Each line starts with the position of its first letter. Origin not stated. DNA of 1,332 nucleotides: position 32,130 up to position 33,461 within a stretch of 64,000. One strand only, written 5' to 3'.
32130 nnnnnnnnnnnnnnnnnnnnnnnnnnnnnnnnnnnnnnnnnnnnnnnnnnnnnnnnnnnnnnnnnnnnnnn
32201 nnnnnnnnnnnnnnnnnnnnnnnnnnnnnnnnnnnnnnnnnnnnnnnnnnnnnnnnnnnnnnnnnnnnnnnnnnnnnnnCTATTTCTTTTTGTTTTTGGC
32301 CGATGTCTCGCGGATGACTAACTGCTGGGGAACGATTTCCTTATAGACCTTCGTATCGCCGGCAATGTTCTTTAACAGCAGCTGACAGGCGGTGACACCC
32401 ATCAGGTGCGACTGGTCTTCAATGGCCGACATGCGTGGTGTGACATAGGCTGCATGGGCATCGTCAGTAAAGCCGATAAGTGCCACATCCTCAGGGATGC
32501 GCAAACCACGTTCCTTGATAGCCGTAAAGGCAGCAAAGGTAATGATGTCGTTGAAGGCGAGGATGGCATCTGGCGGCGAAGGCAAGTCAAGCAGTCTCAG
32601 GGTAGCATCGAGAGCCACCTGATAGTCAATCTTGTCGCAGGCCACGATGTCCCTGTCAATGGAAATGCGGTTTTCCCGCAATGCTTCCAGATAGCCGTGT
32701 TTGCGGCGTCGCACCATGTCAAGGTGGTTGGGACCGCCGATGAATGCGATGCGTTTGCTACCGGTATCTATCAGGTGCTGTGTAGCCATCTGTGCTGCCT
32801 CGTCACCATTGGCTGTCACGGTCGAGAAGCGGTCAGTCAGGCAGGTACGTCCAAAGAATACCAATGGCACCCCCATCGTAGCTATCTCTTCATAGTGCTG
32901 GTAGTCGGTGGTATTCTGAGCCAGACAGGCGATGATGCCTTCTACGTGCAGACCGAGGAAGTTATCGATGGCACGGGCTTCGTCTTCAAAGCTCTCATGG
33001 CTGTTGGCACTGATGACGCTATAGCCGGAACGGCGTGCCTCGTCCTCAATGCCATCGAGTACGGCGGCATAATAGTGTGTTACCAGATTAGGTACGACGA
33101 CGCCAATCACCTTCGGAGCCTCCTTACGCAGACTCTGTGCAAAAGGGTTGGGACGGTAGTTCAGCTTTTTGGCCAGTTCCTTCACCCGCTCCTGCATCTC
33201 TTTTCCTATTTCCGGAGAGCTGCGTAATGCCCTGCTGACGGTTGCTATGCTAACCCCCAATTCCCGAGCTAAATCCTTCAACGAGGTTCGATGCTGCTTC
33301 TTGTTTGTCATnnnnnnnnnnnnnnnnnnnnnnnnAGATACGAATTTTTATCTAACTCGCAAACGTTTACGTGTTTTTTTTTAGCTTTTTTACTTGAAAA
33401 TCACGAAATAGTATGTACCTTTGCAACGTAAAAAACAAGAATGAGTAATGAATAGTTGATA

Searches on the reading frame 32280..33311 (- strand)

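Call 87: search_protein_families(library=pfam, proteins=[window:32280-33311:-], max_evalue=0.00001)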
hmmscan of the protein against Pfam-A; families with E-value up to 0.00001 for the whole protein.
window:32280-33311:- (343 aa): 4 families
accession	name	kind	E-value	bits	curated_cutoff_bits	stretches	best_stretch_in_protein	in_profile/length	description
PF13377.12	Peripla_BP_3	-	3.2e-30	105.9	26.5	1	178-337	2-167/167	Periplasmic binding protein-like domain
PF00532.27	Peripla_BP_1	-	1.6e-24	87.3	22.2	1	68-322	3-267/281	Periplasmic binding proteins and sugar binding domain of LacI family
PF13407.12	Peripla_BP_4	-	3.5e-15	56.7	35.1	1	69-287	1-222/258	Periplasmic binding protein domain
PF00356.27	LacI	-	3.6e-13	49.5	27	1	10-55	1-46/46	Bacterial regulatory proteins, lacI family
